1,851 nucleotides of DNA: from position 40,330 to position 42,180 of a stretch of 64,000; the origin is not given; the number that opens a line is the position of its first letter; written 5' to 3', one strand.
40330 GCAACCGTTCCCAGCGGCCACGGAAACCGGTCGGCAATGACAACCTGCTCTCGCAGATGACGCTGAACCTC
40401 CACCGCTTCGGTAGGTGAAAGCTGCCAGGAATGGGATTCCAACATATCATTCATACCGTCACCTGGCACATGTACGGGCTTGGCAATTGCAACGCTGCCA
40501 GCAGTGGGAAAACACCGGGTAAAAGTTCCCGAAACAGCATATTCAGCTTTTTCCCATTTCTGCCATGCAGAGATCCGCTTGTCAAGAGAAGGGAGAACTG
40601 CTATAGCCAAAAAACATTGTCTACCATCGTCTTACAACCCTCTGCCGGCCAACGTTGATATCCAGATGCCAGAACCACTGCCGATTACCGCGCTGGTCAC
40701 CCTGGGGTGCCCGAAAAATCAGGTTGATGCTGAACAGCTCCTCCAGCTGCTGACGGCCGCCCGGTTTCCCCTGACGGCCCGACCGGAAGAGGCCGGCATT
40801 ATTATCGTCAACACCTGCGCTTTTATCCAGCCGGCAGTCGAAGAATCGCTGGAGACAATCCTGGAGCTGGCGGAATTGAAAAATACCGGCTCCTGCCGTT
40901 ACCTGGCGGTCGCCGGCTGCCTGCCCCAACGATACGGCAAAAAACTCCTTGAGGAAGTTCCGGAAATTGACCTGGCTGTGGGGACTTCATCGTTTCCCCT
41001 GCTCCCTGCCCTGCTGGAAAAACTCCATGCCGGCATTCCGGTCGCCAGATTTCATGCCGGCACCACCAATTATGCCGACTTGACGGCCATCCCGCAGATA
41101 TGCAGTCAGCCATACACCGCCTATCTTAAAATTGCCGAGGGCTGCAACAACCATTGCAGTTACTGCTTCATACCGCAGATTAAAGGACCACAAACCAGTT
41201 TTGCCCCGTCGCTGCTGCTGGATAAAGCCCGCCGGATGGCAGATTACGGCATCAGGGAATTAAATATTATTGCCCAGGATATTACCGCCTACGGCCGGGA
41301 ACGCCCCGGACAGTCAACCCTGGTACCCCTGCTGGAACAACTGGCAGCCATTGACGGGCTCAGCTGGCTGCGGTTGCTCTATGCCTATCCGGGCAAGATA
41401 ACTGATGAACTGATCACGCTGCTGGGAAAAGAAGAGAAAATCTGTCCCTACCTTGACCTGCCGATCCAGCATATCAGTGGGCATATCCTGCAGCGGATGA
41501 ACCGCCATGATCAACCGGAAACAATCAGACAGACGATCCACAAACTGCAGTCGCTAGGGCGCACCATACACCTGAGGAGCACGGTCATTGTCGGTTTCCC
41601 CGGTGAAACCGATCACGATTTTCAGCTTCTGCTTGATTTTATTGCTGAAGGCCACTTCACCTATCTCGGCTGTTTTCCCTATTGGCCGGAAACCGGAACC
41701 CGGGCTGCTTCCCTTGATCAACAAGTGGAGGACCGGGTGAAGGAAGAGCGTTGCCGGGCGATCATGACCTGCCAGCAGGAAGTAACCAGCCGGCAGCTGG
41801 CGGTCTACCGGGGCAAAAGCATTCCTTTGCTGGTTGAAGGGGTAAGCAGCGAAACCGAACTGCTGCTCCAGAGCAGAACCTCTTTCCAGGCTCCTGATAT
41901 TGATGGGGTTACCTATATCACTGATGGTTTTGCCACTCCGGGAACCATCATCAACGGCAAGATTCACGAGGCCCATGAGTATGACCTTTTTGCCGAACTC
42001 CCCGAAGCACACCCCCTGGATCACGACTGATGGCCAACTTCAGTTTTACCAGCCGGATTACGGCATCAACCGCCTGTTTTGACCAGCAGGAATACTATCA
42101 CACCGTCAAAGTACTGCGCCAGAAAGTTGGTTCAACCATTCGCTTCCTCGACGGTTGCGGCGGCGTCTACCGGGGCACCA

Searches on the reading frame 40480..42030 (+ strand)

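Call 33: search_protein_families(library=pfam, proteins=[window:40480-42030:+], max_evalue=1e-12)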
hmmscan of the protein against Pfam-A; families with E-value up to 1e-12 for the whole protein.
window:40480-42030:+ (516 aa): 2 families
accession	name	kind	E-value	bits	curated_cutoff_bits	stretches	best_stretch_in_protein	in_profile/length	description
PF00919.26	UPF0004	-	4.3e-24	84.8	27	1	71-168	3-98/98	Uncharacterized protein family UPF0004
PF04055.27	Radical_SAM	-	1.9e-19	70.9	29.5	1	218-388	3-166/166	Radical SAM superfamily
